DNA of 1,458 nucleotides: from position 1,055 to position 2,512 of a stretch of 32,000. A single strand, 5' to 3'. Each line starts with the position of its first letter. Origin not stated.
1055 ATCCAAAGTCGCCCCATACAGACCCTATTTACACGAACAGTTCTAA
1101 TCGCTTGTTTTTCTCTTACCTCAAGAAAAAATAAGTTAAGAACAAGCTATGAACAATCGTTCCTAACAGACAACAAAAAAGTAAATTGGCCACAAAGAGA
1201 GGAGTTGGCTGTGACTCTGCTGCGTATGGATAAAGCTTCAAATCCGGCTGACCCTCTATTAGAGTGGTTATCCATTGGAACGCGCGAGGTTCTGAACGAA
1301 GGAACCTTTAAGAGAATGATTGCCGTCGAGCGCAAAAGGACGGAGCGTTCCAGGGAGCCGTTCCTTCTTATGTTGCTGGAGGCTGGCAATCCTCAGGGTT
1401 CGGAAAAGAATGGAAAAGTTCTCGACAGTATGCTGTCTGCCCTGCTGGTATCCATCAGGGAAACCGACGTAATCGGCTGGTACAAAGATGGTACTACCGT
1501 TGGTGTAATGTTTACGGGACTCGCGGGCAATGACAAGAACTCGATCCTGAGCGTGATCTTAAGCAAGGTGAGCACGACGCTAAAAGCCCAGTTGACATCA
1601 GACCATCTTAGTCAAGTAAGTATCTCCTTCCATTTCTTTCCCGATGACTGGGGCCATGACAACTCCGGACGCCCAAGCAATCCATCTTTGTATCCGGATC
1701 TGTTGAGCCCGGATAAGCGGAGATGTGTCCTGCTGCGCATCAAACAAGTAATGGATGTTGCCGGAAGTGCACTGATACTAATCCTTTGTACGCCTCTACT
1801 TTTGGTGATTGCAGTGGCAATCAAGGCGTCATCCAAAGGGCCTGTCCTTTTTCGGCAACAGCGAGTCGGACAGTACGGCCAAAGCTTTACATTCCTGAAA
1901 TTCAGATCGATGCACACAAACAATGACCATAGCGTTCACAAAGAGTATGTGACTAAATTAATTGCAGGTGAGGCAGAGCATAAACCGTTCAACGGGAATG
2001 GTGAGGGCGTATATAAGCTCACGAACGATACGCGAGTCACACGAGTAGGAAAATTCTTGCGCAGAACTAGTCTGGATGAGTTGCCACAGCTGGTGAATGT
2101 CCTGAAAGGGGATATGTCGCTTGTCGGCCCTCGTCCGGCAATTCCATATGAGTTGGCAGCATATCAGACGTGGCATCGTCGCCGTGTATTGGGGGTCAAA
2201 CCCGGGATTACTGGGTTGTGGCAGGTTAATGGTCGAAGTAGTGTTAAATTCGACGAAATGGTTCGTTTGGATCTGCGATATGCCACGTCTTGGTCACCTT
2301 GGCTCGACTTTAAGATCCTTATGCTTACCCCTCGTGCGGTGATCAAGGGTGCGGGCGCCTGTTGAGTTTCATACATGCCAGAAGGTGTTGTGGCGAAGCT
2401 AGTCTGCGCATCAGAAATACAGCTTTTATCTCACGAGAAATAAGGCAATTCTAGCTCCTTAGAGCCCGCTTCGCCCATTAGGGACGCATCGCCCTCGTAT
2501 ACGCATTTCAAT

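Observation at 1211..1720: Priming phosphoglycosyl transferase fused to a degenerate GGDEF-like domain that retains an RxxD I-site: candidate c-di-GMP gate on EPS initiation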

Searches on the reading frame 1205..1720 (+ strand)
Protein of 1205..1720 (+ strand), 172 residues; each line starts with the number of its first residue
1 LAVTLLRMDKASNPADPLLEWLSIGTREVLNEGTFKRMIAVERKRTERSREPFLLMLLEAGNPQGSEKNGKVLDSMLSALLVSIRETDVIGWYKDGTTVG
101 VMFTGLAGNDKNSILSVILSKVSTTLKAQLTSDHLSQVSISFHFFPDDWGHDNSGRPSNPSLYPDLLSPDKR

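Call 3: search_protein_families(library=pfam, proteins=[window:1205-1720:+], max_evalue=10)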
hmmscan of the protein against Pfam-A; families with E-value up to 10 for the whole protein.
window:1205-1720:+ (172 aa): 1 family
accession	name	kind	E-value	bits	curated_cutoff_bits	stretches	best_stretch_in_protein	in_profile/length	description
PF22360.1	SbsC_spectrin-like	-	0.03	15.5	26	1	118-133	35-50/62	SbsC,spectrin-like repeat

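Call 4: search_protein_families(library=ncbifam, proteins=[window:1205-1720:+], max_evalue=10)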
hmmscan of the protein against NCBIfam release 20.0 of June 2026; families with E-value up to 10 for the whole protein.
window:1205-1720:+ (172 aa): 0 families

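Call 5: search_solved_structures(query=window:1205-1720:+, max_evalue=10, show_alignments=3)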
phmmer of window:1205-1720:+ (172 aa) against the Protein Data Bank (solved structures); distinct sequences matched with E-value up to 10: 0.
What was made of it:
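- The window protein alone has no significant hit to Pfam GGDEF, NCBIfam or PDB sequences (calls 3-5).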

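Call 6: find_homologous_proteins(query=window:1205-1720:+, max_evalue=0.001)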
Query window:1205-1720:+ (172 aa): 171 proteins with E <= 0.001 among 235 candidates; the best 120 are listed.
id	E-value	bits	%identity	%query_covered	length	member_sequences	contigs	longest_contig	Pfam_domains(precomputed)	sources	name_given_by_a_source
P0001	9.1e-89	313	86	97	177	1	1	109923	-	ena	-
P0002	3.0e-87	308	88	95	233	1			PF02397.23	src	-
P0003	3.4e-83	295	82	98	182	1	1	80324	-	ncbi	-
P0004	8.2e-79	281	79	95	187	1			-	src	-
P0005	5.4e-76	272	76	99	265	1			PF02397.23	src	-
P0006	1.1e-73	264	72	98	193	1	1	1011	-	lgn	-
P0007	3.4e-73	263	73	97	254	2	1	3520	PF02397.23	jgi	jgi:hypothetical protein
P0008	1.3e-71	258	76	95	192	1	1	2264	-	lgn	-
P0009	1.6e-71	257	72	98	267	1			PF02397.23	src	-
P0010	1.2e-69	251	74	95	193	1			-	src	-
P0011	2.0e-68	247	68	97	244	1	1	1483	PF02397.23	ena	-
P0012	2.8e-68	247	72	98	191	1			-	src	-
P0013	3.1e-68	247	68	97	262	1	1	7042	PF02397.23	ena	-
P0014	8.9e-68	245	69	96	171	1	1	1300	-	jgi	jgi:hypothetical protein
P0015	7.2e-67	242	69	99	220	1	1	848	PF02397.23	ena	-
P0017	4.1e-66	240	69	96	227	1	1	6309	PF02397.23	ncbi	ncbi:MAG: sugar transferase, partial [Acidobacteriaceae bacterium]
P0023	1.4e-61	225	67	92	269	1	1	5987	PF02397.23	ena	-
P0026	1.1e-60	222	62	98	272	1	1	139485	PF02397.23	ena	-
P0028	3.6e-60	220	65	98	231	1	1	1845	PF02397.23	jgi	-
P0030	7.9e-59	216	61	98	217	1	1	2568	PF02397.23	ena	-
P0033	1.2e-58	215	75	78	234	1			PF02397.23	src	-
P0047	4.8e-54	200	61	88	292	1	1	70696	PF02397.23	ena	-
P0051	3.2e-53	198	59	97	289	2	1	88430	PF02397.23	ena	-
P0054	1.8e-52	195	61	81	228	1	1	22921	PF02397.23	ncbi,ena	-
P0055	2.2e-52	195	57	96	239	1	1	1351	PF02397.23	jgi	-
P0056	3.1e-52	195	64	85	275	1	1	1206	PF02397.23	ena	-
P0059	1.1e-51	193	64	83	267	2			PF02397.23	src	-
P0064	3.3e-51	191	71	75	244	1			PF02397.23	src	-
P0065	6.2e-51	190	69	76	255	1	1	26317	PF02397.23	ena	-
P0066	1.2e-50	189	60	91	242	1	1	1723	PF02397.23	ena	-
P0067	1.9e-50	189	64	78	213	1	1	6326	PF02397.23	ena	-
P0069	1.6e-49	186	55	95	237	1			PF02397.23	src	-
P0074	8.1e-48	180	60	85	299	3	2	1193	PF02397.23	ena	-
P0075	1.5e-47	179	66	77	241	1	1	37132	PF02397.23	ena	-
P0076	3.0e-47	178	56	96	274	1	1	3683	PF02397.23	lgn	-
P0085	4.3e-44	168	69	67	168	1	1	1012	PF02397.23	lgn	-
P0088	1.5e-42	163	68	68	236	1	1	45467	PF02397.23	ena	-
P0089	3.4e-42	162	54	88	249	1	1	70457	PF02397.23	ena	-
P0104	1.2e-38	150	51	83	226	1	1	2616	PF02397.23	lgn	-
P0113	1.2e-36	144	73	55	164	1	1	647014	PF02397.23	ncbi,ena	-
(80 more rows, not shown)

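Call 11: search_solved_structures(query=A1, max_evalue=10, show_alignments=3)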
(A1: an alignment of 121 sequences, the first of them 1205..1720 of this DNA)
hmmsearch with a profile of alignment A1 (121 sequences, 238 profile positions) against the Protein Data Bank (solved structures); distinct sequences matched with E-value up to 10: 7.
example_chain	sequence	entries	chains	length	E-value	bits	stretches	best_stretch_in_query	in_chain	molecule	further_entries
30us_A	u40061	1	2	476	0.0029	20.3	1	170-237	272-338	UDP-Gal::undecaprenolphosphate Gal-1-P transferase WbaP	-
30wc_A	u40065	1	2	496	0.003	20.3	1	170-237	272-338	Undecaprenyl-phosphate galactose phosphotransferase WbaP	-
9s7s_A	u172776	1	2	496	0.003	20.3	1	170-237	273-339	UDP-Gal::undecaprenolphosphate Gal-1-P transferase WbaP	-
9s8l_A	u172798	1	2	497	0.003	20.3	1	170-237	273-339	UDP-Gal::undecaprenolphosphate Gal-1-P transferase WbaP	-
8t53_A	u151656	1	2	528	0.014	18.1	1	167-237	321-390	Undecaprenyl-phosphate galactose phosphotransferase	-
8g1n_A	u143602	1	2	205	0.057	16.1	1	176-235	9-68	N,N'-diacetylbacilliosaminyl-1-phosphate transferase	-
8e37_B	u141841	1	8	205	0.073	15.7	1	176-235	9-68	N,N'-diacetylbacilliosaminyl-1-phosphate transferase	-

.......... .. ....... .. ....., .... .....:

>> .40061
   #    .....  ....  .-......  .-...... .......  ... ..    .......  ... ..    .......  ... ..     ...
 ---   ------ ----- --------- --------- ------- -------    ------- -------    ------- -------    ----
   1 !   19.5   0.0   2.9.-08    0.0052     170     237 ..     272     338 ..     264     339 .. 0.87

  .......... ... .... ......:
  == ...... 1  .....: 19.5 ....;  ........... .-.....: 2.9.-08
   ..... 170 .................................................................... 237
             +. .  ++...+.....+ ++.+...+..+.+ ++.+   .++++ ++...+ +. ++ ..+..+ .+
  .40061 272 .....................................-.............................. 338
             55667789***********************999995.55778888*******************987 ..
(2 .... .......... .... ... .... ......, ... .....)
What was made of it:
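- Tried and rejected: It hit only WbaP and PglC in the PDB (call 11).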

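Call 15: predict_structure(alignment_id=A1)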
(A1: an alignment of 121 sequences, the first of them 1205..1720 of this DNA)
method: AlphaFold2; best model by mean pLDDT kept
length: 172 residues; sequences in the alignment: 121
mean_pLDDT: 77.7   pTM: 0.73
mean pLDDT of the five models: 77.7, 74.2, 73.7, 72.8, 72.6
residues with pLDDT >= 90: 77; 70-90: 47; 50-70: 21; < 50: 27
segments of 3 or more residues with pLDDT < 50: 1-20, 22-24, 169-172
pLDDT, mean of each block of 10 residues (from residue 1): 33 41 63 93 90 93 68 91 90 92 87 91 92 90 82 64 68 37
secondary structure, 60 per line:
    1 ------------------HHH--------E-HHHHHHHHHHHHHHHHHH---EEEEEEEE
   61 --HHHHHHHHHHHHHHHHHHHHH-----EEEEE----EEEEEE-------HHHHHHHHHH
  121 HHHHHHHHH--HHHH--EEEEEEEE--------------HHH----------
elements in order: H32-49 E53-60 H63-83 E89-93 E98-103 H111-129 H132-135 E138-145
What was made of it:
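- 1298..1639 (+): Core of the degenerate GGDEF-like domain (residues 32-145, numbered from TTG 1205). Order of elements: helix a0, strand b1, long helix, b2-b3 hairpin, helix a3, strand b4. AF2 pLDDT is about 90 over this span (call 15).
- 1484..1498 (+): KDGTT: the hairpin tip that replaces GG(D/E)EF. Variable within the family, so it is not a conserved active site. Hairpin lies between strands 89-93 and 98-103 (call 15).
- On GGDEF domain superfamily (PF00990 fold): AF2 secondary-structure order with pLDDT about 90 (call 15).
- Checked: '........' is a strand (138-145) in the model (call 15).
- AF2 core pLDDT is about 90 (call 15).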

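Call 17: fold_search(model_id=the predicted structure, library=pdb)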
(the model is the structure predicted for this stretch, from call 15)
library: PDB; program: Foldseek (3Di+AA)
matches with E <= 10: 1309; with E <= 0.001: 38
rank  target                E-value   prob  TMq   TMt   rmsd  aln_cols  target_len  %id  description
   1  5llx_A                9.7e-06  1.00  0.52  0.16   5.2       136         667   16  Bacteriophytochrome activated diguanylyl cyclase from Idiomarina species A28L with GTP bound (released 2017-03-15)
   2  6khu                  1.7e-05  1.00  0.55  0.70   2.6       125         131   16  The crystal structure of a DGC protein from Thermotoga maritima (released 2020-07-22)
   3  5llw_B                2.0e-05  1.00  0.52  0.15   5.3       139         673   15  Bacteriophytochrome activated diguanylyl cyclase from Idiomarina species A28L (released 2017-03-15)
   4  4urg_A                2.4e-05  1.00  0.53  0.60   5.5       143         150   18  Crystal Structure of GGDEF domain from T.maritima (active-like dimer) (released 2014-10-08)
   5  6ttr_A                4.3e-05  1.00  0.50  0.46   4.4       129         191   14  Crystal Structure of the coiled coil and GGDEF domain of DgcB from Caulobacter crescentus in complex with c-di-GMP (released 2021-01-13)
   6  4iob                  5.2e-05  1.00  0.52  0.56   4.8       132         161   14  Crystal structure of the GGDEF domain of PA1120 (YfiN or TpbB) from Pseudomonas aeruginosa at 2.7 Ang. (released 2013-12-04)
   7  4urg_B                6.4e-05  1.00  0.52  0.57   4.3       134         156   17  Crystal Structure of GGDEF domain from T.maritima (active-like dimer) (released 2014-10-08)
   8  5llx_B                7.3e-05  1.00  0.51  0.16   5.4       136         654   16  Bacteriophytochrome activated diguanylyl cyclase from Idiomarina species A28L with GTP bound (released 2017-03-15)
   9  3ezu                  9.4e-05  1.00  0.47  0.26   3.9       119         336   18  Crystal structure of multidomain protein of unknown function with GGDEF-domain (NP_951600.1) from GEOBACTER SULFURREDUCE (released 2008-11-18)
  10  5m3c_A                9.4e-05  1.00  0.50  0.23   4.0       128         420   14  Structure of the hybrid domain (GGDEF-EAL) of PA0575 from Pseudomonas aeruginosa PAO1 at 2.8 Ang. with GTP and Ca2+ bo (released 2017-12-20)
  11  4urq_U                1.0e-04  1.00  0.54  0.59   4.1       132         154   17  Crystal Structure of GGDEF domain (I site mutant) from T.maritima (released 2014-10-08)
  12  4yme                  1.1e-04  1.00  0.52  0.56   4.5       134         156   16  Crystal structure of a sensory box/GGDEF family protein (CC_0091) from Caulobacter crescentus CB15 at 1.40 A resolution  (released 2015-04-01)
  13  7e6g_B                1.1e-04  1.00  0.50  0.35   5.3       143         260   15  Crystal structure of diguanylate cyclase SiaD in complex with its activator SiaC from Pseudomonas aeruginosa (released 2021-09-22)
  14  4urq_V                1.2e-04  1.00  0.54  0.59   3.8       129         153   18  Crystal Structure of GGDEF domain (I site mutant) from T.maritima (released 2014-10-08)
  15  5euh_D                1.2e-04  1.00  0.41  0.48   5.1       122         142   20  Crystal structure of the c-di-GMP-bound GGDEF domain of P. fluorescens GcbC (released 2015-12-30)
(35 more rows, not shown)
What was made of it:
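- On GGDEF domain superfamily (PF00990 fold): The Foldseek top 50 are all GGDEF, probability 1.00 (call 17).
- Closest known: PelD. Same: The PelD structure 4EUV is among the Foldseek hits (call 17).
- Checked: Foldseek probability is 1.00 for 50 of 50 GGDEF hits (call 17).
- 6KHU gives TM 0.70, rmsd 2.6 (call 17). PDB entries 9G85 and 9G86 show that PleD can bind (p)ppGpp together with c-di-GMP (titles in call 17). Identity to GGDEF domains is 13-20% (call 17). 50 of the 50 top structural hits are GGDEF (call 17).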

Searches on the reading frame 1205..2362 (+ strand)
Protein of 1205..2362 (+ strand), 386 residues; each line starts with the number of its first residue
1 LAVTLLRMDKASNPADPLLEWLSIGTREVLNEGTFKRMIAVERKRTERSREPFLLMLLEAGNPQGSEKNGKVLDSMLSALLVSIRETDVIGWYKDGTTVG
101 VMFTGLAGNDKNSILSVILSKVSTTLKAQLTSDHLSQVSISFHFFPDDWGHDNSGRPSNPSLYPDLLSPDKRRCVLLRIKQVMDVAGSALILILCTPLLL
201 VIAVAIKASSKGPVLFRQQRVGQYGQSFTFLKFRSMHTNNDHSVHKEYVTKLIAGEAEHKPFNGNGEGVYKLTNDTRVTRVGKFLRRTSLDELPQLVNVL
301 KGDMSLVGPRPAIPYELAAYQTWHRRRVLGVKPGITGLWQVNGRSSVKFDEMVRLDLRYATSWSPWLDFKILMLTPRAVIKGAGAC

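Call 3: search_protein_families(library=pfam, proteins=[window:1205-2362:+], max_evalue=10)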
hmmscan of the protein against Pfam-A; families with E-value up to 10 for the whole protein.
window:1205-2362:+ (386 aa): 2 families
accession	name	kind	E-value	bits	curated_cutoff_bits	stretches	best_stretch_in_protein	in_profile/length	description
PF02397.22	Bac_transf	-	1.3e-66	223.9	27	1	180-381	1-179/179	Bacterial sugar transferase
PF22360.1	SbsC_spectrin-like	-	0.085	14.1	26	1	118-133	35-50/62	SbsC,spectrin-like repeat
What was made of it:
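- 1742..2347 (+): PF02397 catalytic domain, including the Asp-Glu dyad in LDELPQ (nt 2072-2089). Pfam E 1.3e-66 (call 3).
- On Small monotopic phosphoglycosyl transferases (PglC-like): PF02397 covers residues 180-381, E 1.3e-66 (call 3).
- Checked: PF02397 covers residues 180-381 (E 1.3e-66, call 3).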

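Call 4: search_protein_families(library=ncbifam, proteins=[window:1205-2362:+], max_evalue=10)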
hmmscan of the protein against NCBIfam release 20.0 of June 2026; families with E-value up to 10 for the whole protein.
window:1205-2362:+ (386 aa): 10 families
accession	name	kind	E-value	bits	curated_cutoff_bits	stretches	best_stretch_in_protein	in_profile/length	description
TIGR03025.1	EPS_sugtrans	subfamily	4e-84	283.4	295.55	1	178-385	256-444/445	exopolysaccharide biosynthesis polyprenyl glycosylphosphotransferase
TIGR03022.1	WbaP_sugtrans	subfamily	1.2e-74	252.3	403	1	178-385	257-455/456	undecaprenyl-phosphate galactose phosphotransferase WbaP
TIGR03023.1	WcaJ_sugtrans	equivalog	4.7e-72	243.7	410.75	2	270-385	330-452/453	undecaprenyl-phosphate glucose phosphotransferase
NF041877.1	EPS_EpsZ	equivalog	5.8e-63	213.1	800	1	177-385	263-458/459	exopolysaccharide biosynthesis polyisoprenyl-phosphate hexose-1-phosphate transferase EpsZ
NF052601.1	undeca_RfbP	equivalog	4e-59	199.8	330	1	179-380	44-236/244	undecaprenyl-phosphate galactose phosphotransferase family protein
NF011751.0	PRK15204.1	equivalog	1.4e-46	159.1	907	1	179-385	279-475/476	undecaprenyl-phosphate galactose phosphotransferase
NF007518.0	PRK10124.1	equivalog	1.3e-45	156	684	2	273-375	344-453/464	undecaprenyl-phosphate glucose phosphotransferase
TIGR03013.1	EpsB_2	subfamily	9e-44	150.2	393.35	2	266-385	319-442/443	TIGR03013 family XrtA/PEP-CTERM system glycosyltransferase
NF050817.1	PolSacchBiosHfsE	equivalog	1.2e-36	126.5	750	2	273-375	343-455/467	polysaccharide biosynthesis protein HfsE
NF045514.1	glycotran_HepC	equivalog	8.9e-25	87.3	140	1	171-312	108-212/220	heterocyst development glycosyltransferase HepC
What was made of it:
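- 1742..2347 (+): NCBIfam EPS_sugtrans 283 bits (call 4).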

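Call 66: predict_structure(alignment_id=A5)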
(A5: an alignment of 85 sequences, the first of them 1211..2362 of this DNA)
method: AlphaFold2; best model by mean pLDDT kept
length: 384 residues; sequences in the alignment: 85
mean_pLDDT: 67.2   pTM: 0.45
mean pLDDT of the five models: 67.2, 66.6, 65.2, 65.2, 62.4
residues with pLDDT >= 90: 79; 70-90: 99; 50-70: 99; < 50: 107
segments of 3 or more residues with pLDDT < 50: 1-14, 21-23, 259-276, 282-310, 324-345, 347-349, 351-360, 380-384
pLDDT, mean of each block of 10 residues (from residue 1): 36 46 71 90 88 89 72 90 90 90 86 92 91 89 72 59 60 79 93 93 73 68 74 59 74 64 42 50 46 45 39 58 47 39 45 44 61 57 42
secondary structure, 60 per line:
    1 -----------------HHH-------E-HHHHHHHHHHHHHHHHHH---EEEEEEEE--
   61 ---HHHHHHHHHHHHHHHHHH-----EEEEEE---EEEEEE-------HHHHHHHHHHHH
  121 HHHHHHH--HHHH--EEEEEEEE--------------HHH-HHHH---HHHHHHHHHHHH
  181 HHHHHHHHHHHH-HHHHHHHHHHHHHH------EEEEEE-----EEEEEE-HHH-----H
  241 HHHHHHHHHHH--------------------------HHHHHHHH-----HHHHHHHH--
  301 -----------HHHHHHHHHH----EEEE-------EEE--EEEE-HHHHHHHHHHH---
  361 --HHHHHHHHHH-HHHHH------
elements in order: H30-47 E51-58 H64-81 E87-92 E96-101 H109-127 H130-133 E136-143 H162-165 H169-192 H194-207 E214-219 E225-230 H240-251 H278-285 H291-298 H312-321 E326-329 E337-339 E342-345 H347-357 H363-372 H374-378
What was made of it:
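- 1715..1831 (+): Hydrophobic helix-break-helix with a Thr-Pro dyad (T196-P197). This is the re-entrant membrane helix of a monotopic PGT, so the N-terminal domain is cytoplasmic. AF2 helices 169-192 and 194-207 (GTG 1211 numbering) break at the T-P dyad (call 66).
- On Small monotopic phosphoglycosyl transferases (PglC-like): AF2 shows a helix-break-helix at T196-P197 (call 66).
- The full-length AF2 model gives no confident interdomain geometry (pTM 0.45, call 66).
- Tried and rejected: The full-length AF2 model was poor in the catalytic half (pLDDT 40-60, pTM 0.45, call 66).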
